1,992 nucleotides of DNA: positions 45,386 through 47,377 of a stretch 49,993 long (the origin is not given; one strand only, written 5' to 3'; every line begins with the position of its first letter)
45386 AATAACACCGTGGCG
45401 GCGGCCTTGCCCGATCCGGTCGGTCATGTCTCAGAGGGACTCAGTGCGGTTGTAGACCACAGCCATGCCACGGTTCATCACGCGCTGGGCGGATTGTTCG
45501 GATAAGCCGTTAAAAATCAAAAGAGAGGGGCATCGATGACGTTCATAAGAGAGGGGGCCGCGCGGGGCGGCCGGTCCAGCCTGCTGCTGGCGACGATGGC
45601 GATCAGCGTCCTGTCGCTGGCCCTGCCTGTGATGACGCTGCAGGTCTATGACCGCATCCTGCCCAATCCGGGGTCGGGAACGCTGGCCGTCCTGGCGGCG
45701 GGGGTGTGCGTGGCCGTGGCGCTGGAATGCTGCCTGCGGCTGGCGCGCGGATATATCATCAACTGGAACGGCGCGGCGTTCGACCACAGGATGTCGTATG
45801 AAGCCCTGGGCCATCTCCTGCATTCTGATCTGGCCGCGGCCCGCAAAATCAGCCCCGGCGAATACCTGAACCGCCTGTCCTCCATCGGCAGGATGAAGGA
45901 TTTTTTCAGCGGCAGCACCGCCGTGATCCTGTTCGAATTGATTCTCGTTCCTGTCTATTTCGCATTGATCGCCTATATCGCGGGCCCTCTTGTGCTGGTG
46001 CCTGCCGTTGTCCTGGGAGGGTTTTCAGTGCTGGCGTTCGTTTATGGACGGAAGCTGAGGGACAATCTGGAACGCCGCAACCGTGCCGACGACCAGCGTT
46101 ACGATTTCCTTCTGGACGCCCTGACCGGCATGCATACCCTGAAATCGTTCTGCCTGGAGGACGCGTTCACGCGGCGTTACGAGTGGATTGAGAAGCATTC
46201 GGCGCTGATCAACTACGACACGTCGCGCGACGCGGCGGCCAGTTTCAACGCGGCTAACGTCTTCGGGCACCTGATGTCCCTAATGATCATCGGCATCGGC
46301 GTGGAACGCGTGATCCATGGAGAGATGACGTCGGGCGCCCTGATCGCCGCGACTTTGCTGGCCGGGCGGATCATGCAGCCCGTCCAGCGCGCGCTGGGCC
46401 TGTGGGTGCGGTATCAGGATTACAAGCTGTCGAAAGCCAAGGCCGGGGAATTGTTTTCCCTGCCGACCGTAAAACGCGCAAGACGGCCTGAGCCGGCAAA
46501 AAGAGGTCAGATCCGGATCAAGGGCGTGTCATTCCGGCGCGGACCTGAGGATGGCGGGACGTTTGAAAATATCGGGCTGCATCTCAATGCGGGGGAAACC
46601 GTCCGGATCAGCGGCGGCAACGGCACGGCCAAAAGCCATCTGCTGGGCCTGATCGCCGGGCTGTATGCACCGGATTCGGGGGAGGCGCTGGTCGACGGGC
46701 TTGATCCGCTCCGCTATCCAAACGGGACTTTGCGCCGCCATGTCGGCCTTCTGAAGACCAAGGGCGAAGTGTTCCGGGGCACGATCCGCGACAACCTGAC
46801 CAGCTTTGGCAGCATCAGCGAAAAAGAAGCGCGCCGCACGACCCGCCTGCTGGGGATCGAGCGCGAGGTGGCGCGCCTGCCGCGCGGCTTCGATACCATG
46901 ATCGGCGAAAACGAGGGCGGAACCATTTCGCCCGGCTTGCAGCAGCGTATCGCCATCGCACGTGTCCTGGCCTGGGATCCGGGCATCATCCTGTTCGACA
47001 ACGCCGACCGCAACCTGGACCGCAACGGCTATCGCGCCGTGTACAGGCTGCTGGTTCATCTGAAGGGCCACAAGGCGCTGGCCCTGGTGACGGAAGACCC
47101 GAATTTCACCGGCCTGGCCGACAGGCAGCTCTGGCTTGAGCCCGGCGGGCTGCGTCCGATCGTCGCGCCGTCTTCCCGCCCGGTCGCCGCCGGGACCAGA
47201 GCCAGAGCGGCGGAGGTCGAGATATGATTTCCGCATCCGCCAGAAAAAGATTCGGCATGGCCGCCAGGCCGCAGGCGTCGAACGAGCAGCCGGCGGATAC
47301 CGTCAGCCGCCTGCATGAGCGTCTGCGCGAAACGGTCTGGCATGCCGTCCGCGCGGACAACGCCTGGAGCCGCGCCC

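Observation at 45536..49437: Two translationally coupled T1SS ABC genes with complementary motif degeneracy, implying an obligate asymmetric heterodimeric exporter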

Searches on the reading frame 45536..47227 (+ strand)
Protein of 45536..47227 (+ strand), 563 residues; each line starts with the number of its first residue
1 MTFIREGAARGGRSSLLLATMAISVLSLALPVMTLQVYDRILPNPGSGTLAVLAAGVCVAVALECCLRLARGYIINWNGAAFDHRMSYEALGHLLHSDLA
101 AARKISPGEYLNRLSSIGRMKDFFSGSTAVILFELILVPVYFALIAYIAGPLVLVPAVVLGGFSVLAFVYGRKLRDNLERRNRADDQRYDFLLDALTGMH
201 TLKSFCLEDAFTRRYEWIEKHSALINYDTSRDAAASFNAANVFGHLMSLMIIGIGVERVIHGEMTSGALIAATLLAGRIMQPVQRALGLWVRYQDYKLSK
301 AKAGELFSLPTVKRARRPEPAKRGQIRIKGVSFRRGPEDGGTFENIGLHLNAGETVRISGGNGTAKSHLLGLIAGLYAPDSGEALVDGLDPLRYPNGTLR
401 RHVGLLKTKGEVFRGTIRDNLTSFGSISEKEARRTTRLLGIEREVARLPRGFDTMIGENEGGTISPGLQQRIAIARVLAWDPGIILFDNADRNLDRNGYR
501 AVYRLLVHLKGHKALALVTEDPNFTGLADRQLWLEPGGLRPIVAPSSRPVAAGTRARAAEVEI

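Call 3: search_protein_families(library=pfam, proteins=[window:45536-47227:+], max_evalue=0.01)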
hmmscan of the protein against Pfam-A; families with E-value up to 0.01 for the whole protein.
window:45536-47227:+ (563 aa): 2 families
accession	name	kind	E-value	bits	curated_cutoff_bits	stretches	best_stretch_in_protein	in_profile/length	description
PF00664.28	ABC_membrane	-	3.7e-29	102.7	28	1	17-282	5-273/274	ABC transporter transmembrane region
PF00005.33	ABC_tran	-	2e-18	67.8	25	1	344-490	2-135/137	ABC transporter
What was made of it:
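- On Type I secretion system (ABC + HlyD-type adaptor + outer-membrane factor): Pfam finds ABC_membrane plus ABC_tran in both proteins (call 3).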

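Call 4: search_protein_families(library=ncbifam, proteins=[window:45536-47227:+], max_evalue=0.01)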
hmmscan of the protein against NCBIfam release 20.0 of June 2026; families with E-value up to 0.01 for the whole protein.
window:45536-47227:+ (563 aa): 158 families (the best 25 are shown)
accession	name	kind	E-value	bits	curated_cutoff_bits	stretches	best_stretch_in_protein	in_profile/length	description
TIGR03375.1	type_I_sec_LssB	subfamily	1.7e-101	340.7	693.1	1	16-537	154-677/696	type I secretion system permease/ATPase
TIGR01846.1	type_I_sec_HlyB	subfamily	3.4e-76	257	725.55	1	15-513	143-643/694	type I secretion system permease/ATPase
TIGR01842.1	type_I_sec_PrtD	subfamily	1.1e-72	245.3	510.15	1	16-539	11-531/544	type I secretion system permease/ATPase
TIGR03796.1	NHLM_micro_ABC1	equivalog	2.1e-51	175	853.3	1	13-503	156-655/710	NHLP family bacteriocin export ABC transporter peptidase/permease/ATPase subunit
TIGR03797.1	NHLM_micro_ABC2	equivalog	3.4e-50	171.3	709.4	1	14-510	139-635/686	NHLP bacteriocin export ABC transporter permease/ATPase subunit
TIGR00958.1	3a01208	subfamily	8.8e-42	143.3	874.6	1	23-504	173-658/711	antigen peptide transporter 2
TIGR02868.1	CydC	equivalog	1.5e-40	139.3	329.05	1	94-521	96-529/530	thiol reductant ABC exporter subunit CydC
TIGR02203.1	MsbA_lipidA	equivalog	1.4e-39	136.1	602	1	16-513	16-520/572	lipid A export permease/ATP-binding protein MsbA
TIGR01193.1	bacteriocin_ABC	subfamily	3.3e-38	131.7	523.85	1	17-527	162-674/708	peptide cleavage/export ABC transporter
NF045513.1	HepA_fam_ABC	equivalog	7.6e-36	123.7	725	1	55-509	99-556/610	heterocyst formation ABC transporter subunit HepA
NF052233.1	CphA_assoc_ABC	equivalog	1.8e-35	122.5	880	1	49-511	228-693/766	cyanophycin metabolism-associated ABC transporter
TIGR02204.1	MsbA_rel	hypoth_equivalog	3.6e-35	121.7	780.4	1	16-515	23-528/576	ABC transporter, permease/ATP-binding protein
TIGR02857.1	CydD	equivalog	4.7e-34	118.2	435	1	18-532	10-527/529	thiol reductant ABC exporter subunit CydD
NF008364.0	PRK11160.1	equivalog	1.4e-29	103.1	630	1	107-520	116-533/575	heme ABC transporter ATP-binding protein/permease CydC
NF045998.1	cleave_ABC_plasm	equivalog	2.2e-29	102.2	500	1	16-500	158-639/673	Mbov_0121 family peptidase domain-containing ABC transporter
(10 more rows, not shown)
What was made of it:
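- On Type I secretion system (ABC + HlyD-type adaptor + outer-membrane factor): The best NCBIfam models are the T1SS LssB, HlyB and PrtD models (call 4).
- Both proteins score best against the LssB-type T1SS ABC model (call 4). Both proteins score below NCBIfam's curated cut-off for the LssB family (call 4).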

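Call 6: search_solved_structures(query=window:45536-47227:+, show_alignments=2, max_evalue=1e-20)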
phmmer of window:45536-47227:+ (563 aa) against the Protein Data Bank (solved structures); distinct sequences matched with E-value up to 1e-20: 177 (the best 60 are shown).
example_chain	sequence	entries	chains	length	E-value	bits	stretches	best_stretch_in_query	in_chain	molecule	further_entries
8dck_A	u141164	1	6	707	9.8e-54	186.2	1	17-537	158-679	Alpha-hemolysin translocation ATP-binding protein HlyB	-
7sgr_J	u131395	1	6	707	1e-53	186.2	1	17-537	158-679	Alpha-hemolysin translocation ATP-binding protein HlyB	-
5l22_B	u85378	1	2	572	2.1e-51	178.5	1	19-540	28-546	ABC transporter (HlyB subfamily)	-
8zq4_B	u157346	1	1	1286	2.1e-48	168.6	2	183-507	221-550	ABC transporter B family member 1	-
8zpx_B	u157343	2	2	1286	2.1e-48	168.6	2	183-507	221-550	ABC transporter B family member 1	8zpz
9juj_A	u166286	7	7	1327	2.3e-48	168.5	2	183-507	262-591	ABC transporter B family member 1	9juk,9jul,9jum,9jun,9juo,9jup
8wp0_A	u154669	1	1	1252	1.7e-43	152.4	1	323-505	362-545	ABC transporter B family member 19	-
8woi_A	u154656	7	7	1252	1.7e-43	152.4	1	323-505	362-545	ABC transporter B family member 19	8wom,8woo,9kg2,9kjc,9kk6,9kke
8vow_A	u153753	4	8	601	4.9e-41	144.3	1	16-496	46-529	ABC-type bacteriocin transporter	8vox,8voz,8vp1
8vp9_A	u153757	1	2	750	7.7e-41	143.6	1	16-497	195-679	ABC-type bacteriocin transporter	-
6v9z_A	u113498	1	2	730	1.2e-40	143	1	17-496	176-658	ABC-type bacteriocin transporter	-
4s0f_A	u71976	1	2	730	1.2e-40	143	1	17-496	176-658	ABC-type bacteriocin transporter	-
4ry2_A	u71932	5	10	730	1.2e-40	142.9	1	17-496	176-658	ABC-type bacteriocin transporter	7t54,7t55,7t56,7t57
8vp3_A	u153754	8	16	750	1.3e-40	142.8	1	17-496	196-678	ABC-type bacteriocin transporter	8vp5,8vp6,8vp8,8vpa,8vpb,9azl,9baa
6s7p_A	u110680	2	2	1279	2e-38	135.7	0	314-503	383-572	Phosphatidylcholine translocator ABCB4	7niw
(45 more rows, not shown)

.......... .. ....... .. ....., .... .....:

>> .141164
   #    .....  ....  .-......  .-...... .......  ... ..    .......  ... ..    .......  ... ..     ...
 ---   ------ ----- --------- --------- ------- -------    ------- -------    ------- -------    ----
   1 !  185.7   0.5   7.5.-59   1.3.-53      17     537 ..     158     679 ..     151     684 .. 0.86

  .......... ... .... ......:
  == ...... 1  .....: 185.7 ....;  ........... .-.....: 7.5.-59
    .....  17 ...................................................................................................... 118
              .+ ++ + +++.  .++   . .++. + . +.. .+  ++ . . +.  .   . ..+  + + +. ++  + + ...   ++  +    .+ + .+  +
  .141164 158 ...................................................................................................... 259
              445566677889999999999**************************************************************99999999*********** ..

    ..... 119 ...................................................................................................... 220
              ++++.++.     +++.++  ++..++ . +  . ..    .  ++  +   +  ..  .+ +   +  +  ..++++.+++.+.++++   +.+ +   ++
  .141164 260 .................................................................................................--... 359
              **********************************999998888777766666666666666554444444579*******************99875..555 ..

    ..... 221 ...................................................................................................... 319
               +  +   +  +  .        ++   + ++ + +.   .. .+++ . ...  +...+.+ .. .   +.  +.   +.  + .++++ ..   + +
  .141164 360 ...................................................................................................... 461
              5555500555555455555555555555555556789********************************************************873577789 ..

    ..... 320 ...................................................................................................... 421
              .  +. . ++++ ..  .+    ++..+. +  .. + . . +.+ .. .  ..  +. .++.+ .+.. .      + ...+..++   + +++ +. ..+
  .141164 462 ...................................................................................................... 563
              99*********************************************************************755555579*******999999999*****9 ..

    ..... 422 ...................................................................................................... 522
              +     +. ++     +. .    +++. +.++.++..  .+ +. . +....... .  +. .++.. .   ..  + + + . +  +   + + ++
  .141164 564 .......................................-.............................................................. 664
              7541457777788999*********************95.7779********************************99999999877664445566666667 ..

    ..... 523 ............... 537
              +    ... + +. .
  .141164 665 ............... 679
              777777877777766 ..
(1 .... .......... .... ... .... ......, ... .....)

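Call 8: find_homologous_proteins(query=window:45536-47227:+, max_evalue=1e-20)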
Query window:45536-47227:+ (563 aa): 852 proteins with E <= 1e-20 among 8000 candidates; the best 120 are listed.
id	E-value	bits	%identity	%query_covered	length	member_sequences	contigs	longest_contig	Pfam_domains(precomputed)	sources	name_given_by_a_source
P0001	0.0e+0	1250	100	100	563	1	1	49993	PF00005.34,PF00664.29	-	-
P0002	3.9e-282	955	76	100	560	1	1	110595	PF00005.34,PF00664.29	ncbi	-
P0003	5.4e-252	855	67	100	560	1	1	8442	PF00005.34,PF00664.29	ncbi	-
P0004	3.5e-251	853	70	98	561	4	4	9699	PF00005.34,PF00664.29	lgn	-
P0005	9.7e-243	825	69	97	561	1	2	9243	PF00005.34,PF00664.29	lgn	-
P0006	2.2e-240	817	66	98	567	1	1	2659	PF00005.34,PF00664.29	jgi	jgi:ATP-binding cassette subfamily C protein LapB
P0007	2.5e-240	817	66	100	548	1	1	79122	PF00005.34,PF00664.29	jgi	jgi:ATP-binding cassette subfamily C protein LapB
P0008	8.1e-218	743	67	86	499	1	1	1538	PF00005.34,PF00664.29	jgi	jgi:ATP-binding cassette subfamily C protein LapB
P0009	7.3e-186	637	56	93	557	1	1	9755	PF00005.34,PF00664.29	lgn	-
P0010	2.0e-172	593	54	93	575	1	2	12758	PF00005.34,PF00664.29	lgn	-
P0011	5.1e-170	585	53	95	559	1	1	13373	PF00005.34,PF00664.29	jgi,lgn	jgi:ATP-binding cassette subfamily C protein LapB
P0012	1.4e-168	580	52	95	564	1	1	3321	PF00005.34,PF00664.29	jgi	jgi:ATP-binding cassette subfamily C protein LapB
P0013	1.6e-168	580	52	94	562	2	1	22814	PF00005.34,PF00664.29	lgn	-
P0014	5.1e-168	578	52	95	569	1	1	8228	PF00005.34,PF00664.29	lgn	-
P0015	5.9e-168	578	51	93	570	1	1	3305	PF00005.34,PF00664.29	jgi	jgi:ATP-binding cassette, subfamily C, bacterial LapB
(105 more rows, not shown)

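Call 23: find_related_loci(query=A1, collection=genome_contigs, flank=10000)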
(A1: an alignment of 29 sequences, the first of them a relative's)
Query A1 (563 aa) in genome_contigs; peptide patterns used: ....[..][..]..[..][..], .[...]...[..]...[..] (x = any residue, [..] = any of these).
130 stretches matched a pattern; 92 encode a relative of the query (tblastn E <= 1e-3); the best 80 are kept; 80 distinct loci.
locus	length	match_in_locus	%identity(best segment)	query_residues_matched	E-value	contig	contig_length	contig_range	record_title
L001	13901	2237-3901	70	1-554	0e+0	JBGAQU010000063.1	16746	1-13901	MAG: Alphaproteobacteria bacterium isolate MAG_AAO_H10.82 AAOH10-82_opera_contig_9965, whole genome shotgun sequence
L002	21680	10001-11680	76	1-563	0e+0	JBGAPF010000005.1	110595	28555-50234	MAG: Alphaproteobacteria bacterium isolate MAG_MBR_H10.102 MBRH10-102_opera_contig_775, whole genome shotgun sequence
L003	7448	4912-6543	49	4-549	3e-174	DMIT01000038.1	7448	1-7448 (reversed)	MAG TPA_asm: Rhodospirillaceae bacterium isolate UBA8720 contig_83686, whole genome shotgun sequence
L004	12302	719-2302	50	15-543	3e-169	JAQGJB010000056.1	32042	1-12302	MAG: Micavibrio sp. isolate RYN_474 scaffold_1171518, whole genome shotgun sequence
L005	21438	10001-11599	48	12-542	2e-168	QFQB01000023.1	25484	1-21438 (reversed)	MAG: Micavibrio aeruginosavorus isolate S2_005_002_R2_29 S2_005_002_R2_scaffold_1250, whole genome shotgun sequence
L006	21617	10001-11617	49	3-539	2e-168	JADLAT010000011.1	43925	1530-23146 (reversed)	MAG: Alphaproteobacteria bacterium isolate SJ137 c_000000631162, whole genome shotgun sequence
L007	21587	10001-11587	49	23-548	3e-168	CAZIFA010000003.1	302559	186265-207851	MAG TPA_asm: uncultured Micavibrio sp. isolate SRP302895_co1_47 genome assembly, contig: NODE_54_length_302559_cov_12.86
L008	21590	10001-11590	48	15-541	1e-167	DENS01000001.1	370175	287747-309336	MAG TPA_asm: Micavibrio sp. UBA2638 UBA2638_contig_6206, whole genome shotgun sequence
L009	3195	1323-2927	48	10-542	6e-176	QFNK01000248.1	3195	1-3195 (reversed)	MAG: Micavibrio aeruginosavorus isolate S2_018_000_R2_104 S2_018_000_R2_scaffold_13492, whole genome shotgun sequence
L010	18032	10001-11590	50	16-542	2e-170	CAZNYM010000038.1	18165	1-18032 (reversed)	MAG TPA_asm: uncultured Pseudobdellovibrionaceae bacterium isolate binchicken_co319_204 genome assembly, contig: NODE_38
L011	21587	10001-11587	48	14-541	1e-164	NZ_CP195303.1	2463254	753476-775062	Micavibrio aeruginosavorus strain HCB189 chromosome, complete genome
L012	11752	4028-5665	47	1-537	4e-164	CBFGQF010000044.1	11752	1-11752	MAG TPA_asm: uncultured Alphaproteobacteria bacterium isolate SRR14536361_binner13_Refined_63 genome assembly, contig: E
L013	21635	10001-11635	46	15-558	2e-163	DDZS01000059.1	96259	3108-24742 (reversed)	MAG TPA_asm: Alphaproteobacteria bacterium UBA3002 UBA3002_contig_31672, whole genome shotgun sequence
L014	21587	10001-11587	48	13-539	4e-163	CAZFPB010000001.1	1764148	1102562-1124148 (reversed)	MAG TPA_asm: uncultured Pseudobdellovibrionaceae bacterium isolate SRP193066_co1_107 genome assembly, contig: NODE_1_len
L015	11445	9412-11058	45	3-548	8e-163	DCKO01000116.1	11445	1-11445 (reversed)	MAG TPA_asm: Micavibrio sp. UBA1672 UBA1672_contig_55166, whole genome shotgun sequence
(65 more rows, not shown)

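Call 59: search_protein_families(library=ncbifam, proteins=[L002:13920-15251:+], max_evalue=0.00001)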
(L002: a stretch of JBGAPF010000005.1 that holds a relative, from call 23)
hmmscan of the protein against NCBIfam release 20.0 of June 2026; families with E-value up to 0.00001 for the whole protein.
L002:13920-15251:+ (443 aa): 8 families
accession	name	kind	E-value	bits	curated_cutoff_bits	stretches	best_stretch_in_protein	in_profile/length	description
TIGR01843.1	type_I_hlyD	subfamily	2.4e-110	369.4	208.65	1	30-443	4-422/422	HlyD family type I secretion periplasmic adaptor subunit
TIGR01730.1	RND_mfp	subfamily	1.5e-20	73.4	94.9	2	263-417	105-244/322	efflux RND transporter periplasmic adaptor subunit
TIGR00998.1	8a0101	subfamily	1.3e-17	63.8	390.8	1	33-359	5-269/334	EmrA/EmrK family multidrug efflux transporter periplasmic adaptor subunit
TIGR03794.1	NHLM_micro_HlyD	equivalog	6.2e-15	55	156.2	1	32-374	21-337/421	NHLP bacteriocin system secretion protein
TIGR01000.1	bacteriocin_acc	subfamily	3e-10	39.6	258.85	1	41-429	32-450/457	bacteriocin secretion accessory protein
NF002939.0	PRK03598.1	equivalog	4.6e-08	32.6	393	0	152-359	77-269/332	secretion protein HlyD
TIGR02971.1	heterocyst_DevB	subfamily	7.8e-08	32.1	129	1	78-359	25-268/327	ABC exporter membrane fusion protein, DevB family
TIGR00999.1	8a0102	subfamily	7.5e-06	25.2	319.3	0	268-357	66-155/271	CzcB/NccB family metal efflux transporter periplasmic adaptor subunit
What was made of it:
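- On Type I secretion system (ABC + HlyD-type adaptor + outer-membrane factor): The full-length L002 orthologue scores 369 bits against a cut-off of 208.65 (call 59).
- The adaptor matches TIGR01843 (call 59).
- Tried and rejected: Rejected on family scores (calls 4, 59).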
